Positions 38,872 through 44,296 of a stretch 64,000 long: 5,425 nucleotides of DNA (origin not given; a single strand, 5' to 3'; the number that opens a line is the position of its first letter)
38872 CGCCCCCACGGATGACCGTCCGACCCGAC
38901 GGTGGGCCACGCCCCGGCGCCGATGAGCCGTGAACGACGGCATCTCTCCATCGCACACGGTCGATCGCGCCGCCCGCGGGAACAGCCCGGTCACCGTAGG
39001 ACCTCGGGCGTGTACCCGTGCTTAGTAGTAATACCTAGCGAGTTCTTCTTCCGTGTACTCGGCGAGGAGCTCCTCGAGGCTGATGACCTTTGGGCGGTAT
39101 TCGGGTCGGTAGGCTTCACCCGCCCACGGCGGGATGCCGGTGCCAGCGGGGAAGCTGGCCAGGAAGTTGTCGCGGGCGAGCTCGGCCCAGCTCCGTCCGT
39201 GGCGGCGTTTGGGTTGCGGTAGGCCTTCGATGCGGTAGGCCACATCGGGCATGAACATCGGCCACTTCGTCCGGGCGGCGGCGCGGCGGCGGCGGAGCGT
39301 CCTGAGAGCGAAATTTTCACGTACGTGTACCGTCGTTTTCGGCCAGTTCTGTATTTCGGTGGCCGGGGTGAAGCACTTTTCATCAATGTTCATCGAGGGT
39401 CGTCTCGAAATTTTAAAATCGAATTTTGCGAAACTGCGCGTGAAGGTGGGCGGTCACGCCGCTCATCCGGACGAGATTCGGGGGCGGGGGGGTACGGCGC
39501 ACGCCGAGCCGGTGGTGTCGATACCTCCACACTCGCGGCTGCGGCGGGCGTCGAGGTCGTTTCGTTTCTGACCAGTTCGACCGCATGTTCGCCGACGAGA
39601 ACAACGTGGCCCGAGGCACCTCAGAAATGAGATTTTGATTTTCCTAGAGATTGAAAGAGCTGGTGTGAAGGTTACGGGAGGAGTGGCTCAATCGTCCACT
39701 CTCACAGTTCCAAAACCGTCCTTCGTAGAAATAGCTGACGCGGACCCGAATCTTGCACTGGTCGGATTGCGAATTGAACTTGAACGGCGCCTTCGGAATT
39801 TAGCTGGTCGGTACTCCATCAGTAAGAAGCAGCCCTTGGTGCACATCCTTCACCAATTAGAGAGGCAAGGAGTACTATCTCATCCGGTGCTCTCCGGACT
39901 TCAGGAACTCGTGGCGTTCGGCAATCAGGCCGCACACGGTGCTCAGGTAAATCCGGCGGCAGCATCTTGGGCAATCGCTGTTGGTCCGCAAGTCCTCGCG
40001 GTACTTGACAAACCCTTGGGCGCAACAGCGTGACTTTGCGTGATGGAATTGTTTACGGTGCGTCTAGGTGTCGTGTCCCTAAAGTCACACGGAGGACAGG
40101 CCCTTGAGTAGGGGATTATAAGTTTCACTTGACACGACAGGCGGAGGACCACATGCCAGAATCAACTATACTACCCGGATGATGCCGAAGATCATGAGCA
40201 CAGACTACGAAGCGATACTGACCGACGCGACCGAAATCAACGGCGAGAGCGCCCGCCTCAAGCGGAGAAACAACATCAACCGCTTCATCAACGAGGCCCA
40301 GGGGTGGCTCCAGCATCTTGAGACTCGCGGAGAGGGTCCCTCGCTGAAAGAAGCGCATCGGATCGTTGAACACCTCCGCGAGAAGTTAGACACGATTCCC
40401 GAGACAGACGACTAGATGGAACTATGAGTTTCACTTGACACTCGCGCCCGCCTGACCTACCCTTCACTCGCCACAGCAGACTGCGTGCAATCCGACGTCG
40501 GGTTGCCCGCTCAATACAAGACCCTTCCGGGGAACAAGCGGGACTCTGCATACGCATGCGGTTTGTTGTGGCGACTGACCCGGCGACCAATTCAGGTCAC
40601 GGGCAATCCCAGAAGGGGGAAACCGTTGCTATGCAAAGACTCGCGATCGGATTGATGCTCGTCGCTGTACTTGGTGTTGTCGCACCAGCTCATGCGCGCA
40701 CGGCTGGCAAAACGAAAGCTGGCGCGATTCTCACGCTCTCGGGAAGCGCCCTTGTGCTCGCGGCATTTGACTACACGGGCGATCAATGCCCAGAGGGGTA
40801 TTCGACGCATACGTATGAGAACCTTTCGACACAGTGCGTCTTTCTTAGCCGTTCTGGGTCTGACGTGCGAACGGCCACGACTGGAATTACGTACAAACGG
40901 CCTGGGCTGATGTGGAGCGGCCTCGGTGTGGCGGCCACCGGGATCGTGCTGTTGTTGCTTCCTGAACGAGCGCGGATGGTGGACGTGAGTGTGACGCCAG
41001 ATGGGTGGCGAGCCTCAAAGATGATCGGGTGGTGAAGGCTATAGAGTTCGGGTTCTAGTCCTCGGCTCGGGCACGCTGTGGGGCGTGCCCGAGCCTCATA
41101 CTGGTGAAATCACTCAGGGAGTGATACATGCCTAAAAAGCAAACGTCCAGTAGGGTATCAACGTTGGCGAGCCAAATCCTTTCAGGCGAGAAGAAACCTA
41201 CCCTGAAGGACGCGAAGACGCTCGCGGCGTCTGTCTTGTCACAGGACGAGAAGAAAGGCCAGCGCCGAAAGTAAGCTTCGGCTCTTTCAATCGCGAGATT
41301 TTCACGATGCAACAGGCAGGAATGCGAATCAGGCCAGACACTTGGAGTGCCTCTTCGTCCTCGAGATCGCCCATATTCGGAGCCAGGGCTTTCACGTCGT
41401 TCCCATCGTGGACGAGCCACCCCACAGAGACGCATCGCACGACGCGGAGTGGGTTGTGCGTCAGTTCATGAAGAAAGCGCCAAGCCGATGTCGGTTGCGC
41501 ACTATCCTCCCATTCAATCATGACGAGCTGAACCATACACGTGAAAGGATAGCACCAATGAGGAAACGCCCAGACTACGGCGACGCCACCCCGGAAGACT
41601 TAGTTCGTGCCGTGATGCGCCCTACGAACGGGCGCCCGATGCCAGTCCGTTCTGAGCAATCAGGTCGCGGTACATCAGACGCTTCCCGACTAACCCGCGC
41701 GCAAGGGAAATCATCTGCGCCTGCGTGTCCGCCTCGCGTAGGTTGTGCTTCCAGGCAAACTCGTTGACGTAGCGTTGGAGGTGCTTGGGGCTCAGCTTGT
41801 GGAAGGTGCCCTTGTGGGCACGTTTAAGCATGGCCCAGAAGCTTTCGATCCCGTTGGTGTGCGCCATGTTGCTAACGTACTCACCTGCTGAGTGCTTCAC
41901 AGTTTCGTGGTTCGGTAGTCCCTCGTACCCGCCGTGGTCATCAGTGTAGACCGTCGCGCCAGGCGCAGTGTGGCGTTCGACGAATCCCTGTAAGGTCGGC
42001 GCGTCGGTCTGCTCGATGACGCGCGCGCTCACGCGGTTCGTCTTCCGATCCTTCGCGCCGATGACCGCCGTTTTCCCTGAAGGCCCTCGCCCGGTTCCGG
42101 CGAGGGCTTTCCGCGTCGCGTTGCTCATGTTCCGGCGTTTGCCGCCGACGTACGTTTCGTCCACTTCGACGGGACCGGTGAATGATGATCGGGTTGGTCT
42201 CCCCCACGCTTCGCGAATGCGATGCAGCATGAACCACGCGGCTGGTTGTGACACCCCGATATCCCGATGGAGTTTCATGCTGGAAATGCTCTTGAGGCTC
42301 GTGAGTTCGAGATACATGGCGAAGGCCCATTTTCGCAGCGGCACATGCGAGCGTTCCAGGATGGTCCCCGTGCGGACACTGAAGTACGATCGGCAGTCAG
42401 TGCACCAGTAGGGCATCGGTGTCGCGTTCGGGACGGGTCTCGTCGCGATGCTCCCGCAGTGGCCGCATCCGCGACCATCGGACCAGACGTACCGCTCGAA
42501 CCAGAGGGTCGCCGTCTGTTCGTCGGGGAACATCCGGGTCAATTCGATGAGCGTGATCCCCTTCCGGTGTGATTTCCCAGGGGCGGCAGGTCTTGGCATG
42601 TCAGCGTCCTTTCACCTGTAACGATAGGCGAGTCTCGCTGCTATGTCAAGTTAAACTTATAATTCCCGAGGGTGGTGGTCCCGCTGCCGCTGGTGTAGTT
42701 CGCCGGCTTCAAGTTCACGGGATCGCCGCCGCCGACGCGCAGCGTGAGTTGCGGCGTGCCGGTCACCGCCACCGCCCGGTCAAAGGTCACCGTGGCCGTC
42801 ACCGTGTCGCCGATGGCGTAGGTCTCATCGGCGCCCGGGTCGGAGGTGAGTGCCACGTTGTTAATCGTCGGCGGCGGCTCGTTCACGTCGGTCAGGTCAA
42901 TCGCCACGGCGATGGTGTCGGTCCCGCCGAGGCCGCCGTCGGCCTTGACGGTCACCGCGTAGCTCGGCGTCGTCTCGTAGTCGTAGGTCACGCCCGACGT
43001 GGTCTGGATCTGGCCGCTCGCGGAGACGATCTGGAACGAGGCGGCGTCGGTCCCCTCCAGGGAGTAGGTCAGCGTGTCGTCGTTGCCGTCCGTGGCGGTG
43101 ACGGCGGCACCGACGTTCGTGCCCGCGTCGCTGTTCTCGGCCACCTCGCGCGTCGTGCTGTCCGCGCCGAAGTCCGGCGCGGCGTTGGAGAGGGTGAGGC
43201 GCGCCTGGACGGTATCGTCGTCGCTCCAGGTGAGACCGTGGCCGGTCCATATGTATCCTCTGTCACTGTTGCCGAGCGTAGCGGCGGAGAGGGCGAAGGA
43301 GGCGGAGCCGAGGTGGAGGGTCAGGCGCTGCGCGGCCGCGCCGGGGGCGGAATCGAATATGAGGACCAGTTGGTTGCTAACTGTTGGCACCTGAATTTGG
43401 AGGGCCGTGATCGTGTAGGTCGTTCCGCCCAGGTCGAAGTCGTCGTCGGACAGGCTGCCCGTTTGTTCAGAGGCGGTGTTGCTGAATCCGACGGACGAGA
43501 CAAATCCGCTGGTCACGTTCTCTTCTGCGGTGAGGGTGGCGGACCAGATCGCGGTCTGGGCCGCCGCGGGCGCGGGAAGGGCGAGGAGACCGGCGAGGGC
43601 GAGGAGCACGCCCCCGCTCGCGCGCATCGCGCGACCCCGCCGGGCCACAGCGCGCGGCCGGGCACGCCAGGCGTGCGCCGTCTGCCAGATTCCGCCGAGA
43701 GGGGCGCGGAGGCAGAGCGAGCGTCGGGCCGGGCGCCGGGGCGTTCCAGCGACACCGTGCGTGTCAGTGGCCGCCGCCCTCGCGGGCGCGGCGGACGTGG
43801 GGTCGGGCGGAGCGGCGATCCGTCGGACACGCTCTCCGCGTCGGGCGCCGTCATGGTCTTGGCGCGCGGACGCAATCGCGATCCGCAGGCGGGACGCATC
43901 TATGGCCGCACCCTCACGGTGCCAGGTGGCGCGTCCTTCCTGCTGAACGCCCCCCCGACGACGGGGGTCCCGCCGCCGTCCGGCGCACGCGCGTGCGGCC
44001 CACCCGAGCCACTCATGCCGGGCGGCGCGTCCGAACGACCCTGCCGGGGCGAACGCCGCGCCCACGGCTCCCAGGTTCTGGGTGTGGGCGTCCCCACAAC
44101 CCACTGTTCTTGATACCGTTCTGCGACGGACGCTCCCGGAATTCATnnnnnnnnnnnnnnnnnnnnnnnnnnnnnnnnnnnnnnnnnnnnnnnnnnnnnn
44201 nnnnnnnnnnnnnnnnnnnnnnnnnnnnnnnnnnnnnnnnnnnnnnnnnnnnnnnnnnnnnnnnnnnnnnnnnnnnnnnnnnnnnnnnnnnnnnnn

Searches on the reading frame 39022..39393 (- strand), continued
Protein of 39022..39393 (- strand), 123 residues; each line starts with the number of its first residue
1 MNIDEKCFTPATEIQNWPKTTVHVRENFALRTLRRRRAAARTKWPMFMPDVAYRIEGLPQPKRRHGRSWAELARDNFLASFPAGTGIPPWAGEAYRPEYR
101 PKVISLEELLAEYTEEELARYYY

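Call 75: search_protein_families(library=phrogs, proteins=[window:39022-39393:-, L014:10347-10616:+, L014:10613-11056:+, L022:8882-9451:+, L014:13339-14262:-, L014:14581-15324:-, L014:4557-5978:+], max_evalue=0.01)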
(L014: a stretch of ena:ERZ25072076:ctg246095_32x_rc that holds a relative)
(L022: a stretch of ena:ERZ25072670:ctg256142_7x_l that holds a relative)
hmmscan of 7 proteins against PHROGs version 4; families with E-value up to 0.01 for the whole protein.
window:39022-39393:- (123 aa): 0 families

L014:10347-10616:+ (89 aa): 0 families

L014:10613-11056:+ (147 aa): 0 families

L022:8882-9451:+ (189 aa): 6 families
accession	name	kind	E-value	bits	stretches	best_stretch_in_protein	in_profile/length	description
phrog_498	-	other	1.1e-13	51.6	1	3-153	48-191/633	DNA methyltransferase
phrog_620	-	DNA, RNA and nucleotide metabolism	5.4e-13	50.5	1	2-137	21-147/217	ParB-like partition protein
phrog_723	-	DNA, RNA and nucleotide metabolism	2.4e-10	41.6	1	4-183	27-217/223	ParB-like partition protein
phrog_8071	-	DNA, RNA and nucleotide metabolism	4.4e-07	30.5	1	2-138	19-141/389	ParB-like partition protein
phrog_15396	-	DNA, RNA and nucleotide metabolism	2.4e-05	25.3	1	16-115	30-117/258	ParB-like partition nuclease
phrog_940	-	DNA, RNA and nucleotide metabolism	0.00021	21.6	1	2-163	18-158/388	nuclease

L014:13339-14262:- (308 aa): 5 families
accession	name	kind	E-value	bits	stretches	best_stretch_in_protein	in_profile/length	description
phrog_21315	-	unknown function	2.2e-05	24.6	1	45-231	16-190/415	-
phrog_498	-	other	5.1e-05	23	1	72-120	70-121/633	DNA methyltransferase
phrog_620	-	DNA, RNA and nucleotide metabolism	7.4e-05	23.9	1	72-117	44-90/217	ParB-like partition protein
phrog_8071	-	DNA, RNA and nucleotide metabolism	0.0003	21.1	1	73-119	42-90/389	ParB-like partition protein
phrog_4715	-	DNA, RNA and nucleotide metabolism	0.0012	18.4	1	74-236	185-347/630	ParB-like partition protein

L014:14581-15324:- (248 aa): 0 families

L014:4557-5978:+ (473 aa): 0 families

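Call 76: find_homologous_proteins(query=L019:10855-11961:-, max_evalue=1e-40)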
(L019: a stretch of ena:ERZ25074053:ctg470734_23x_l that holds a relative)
Query L019:10855-11961:- (369 aa): 1417 proteins with E <= 1e-40 among 8000 candidates; the best 120 are listed.
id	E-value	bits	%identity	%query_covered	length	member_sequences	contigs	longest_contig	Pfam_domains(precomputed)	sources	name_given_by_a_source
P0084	3.1e-225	765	88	99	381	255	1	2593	PF14319.12,PF04986.19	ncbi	-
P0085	2.6e-221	752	87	99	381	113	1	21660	PF14319.12,PF04986.19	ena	-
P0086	3.4e-218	742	86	97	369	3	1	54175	PF14319.12,PF04986.19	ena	-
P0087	2.1e-216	736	84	99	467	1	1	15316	PF14319.12,PF04986.19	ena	-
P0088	2.5e-216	736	85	100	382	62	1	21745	PF14319.12,PF04986.19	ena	-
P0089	2.7e-216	736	84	99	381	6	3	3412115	PF14319.12,PF04986.19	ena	-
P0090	1.1e-208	711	82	100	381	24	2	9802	PF14319.12,PF04986.19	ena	-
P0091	6.4e-207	705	80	100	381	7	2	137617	PF14319.12,PF04986.19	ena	-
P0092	2.9e-206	703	81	99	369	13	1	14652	PF14319.12,PF04986.19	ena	-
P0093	4.9e-203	692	79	99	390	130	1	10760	PF14319.12,PF04986.19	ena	-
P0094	2.1e-202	690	81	97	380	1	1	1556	PF14319.12,PF04986.19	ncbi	-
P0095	3.2e-202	689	80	99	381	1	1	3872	PF14319.12,PF04986.19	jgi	jgi:hypothetical protein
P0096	3.0e-201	686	79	99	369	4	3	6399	PF14319.12,PF04986.19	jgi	jgi:hypothetical protein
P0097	4.6e-201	686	79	99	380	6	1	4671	PF14319.12,PF04986.19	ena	-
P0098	9.0e-201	685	80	99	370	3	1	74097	PF14319.12,PF04986.19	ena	-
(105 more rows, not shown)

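Call 78: fold_search(model_id=the predicted structure, library=pdb)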
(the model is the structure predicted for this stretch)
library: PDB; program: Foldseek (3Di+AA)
matches with E <= 10: 0; with E <= 0.001: 0
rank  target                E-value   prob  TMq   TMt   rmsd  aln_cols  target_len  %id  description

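Call 80: find_encoding_contigs(protein=P0089, flank=6000, max_places=6)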
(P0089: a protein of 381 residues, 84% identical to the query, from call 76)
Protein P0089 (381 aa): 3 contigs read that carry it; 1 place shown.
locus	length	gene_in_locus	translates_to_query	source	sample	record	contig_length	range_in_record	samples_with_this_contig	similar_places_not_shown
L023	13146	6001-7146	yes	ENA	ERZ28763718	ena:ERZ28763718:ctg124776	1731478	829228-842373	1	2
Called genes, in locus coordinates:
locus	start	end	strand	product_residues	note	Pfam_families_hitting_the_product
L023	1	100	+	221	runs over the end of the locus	PF01726:LexA_DNA_bind, PF00717:Peptidase_S24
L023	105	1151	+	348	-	-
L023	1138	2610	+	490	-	-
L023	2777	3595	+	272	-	-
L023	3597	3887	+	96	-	-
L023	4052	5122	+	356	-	PF05063:MT-A70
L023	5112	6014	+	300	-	-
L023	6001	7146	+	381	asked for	PF14319:Zn_Tnp_IS91, PF04986:Y2_Tnp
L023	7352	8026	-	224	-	-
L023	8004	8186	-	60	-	-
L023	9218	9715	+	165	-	-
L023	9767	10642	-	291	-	PF12890:DHOase (weak), PF01979:Amidohydro_1 (weak)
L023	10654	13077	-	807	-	PF12704:MacB_PCD, PF02687:FtsX, PF12704:MacB_PCD, PF02687:FtsX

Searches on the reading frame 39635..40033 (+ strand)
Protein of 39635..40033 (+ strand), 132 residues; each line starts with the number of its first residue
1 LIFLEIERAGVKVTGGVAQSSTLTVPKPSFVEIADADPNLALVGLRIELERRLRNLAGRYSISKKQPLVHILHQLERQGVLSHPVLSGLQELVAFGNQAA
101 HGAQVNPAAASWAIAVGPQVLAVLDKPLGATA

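Call 54: search_protein_families(library=pfam, proteins=[window:39635-40033:+], max_evalue=0.001)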
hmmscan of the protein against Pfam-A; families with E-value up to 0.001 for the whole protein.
window:39635-40033:+ (132 aa): 1 family
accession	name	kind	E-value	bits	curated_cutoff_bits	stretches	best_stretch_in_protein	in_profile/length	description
PF13643.11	DUF4145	-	5.1e-06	26.9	23.1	1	32-115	5-85/88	Domain of unknown function (DUF4145)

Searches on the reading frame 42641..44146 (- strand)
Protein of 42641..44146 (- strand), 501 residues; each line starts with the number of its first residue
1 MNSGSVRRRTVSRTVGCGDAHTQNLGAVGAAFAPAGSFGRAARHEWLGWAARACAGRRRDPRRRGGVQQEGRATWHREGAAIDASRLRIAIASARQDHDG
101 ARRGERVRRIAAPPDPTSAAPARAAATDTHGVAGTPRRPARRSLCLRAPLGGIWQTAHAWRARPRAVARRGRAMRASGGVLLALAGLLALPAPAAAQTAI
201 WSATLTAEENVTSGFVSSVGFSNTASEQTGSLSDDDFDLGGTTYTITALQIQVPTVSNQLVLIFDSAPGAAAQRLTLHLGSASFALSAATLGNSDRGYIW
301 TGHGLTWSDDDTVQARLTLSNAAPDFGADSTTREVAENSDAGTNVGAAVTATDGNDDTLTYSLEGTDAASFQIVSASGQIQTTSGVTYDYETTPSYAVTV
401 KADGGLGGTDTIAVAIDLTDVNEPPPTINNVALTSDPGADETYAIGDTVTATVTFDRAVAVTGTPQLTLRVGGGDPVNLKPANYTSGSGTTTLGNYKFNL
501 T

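Call 54: search_protein_families(library=pfam, proteins=[window:42641-44146:-], max_evalue=0.001)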
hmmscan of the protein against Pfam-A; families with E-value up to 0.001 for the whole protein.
window:42641-44146:- (501 aa): 1 family
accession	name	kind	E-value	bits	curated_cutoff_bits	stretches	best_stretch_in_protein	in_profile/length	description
PF00028.23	Cadherin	-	3.1e-05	24.7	28.8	1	334-403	4-74/93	Cadherin domain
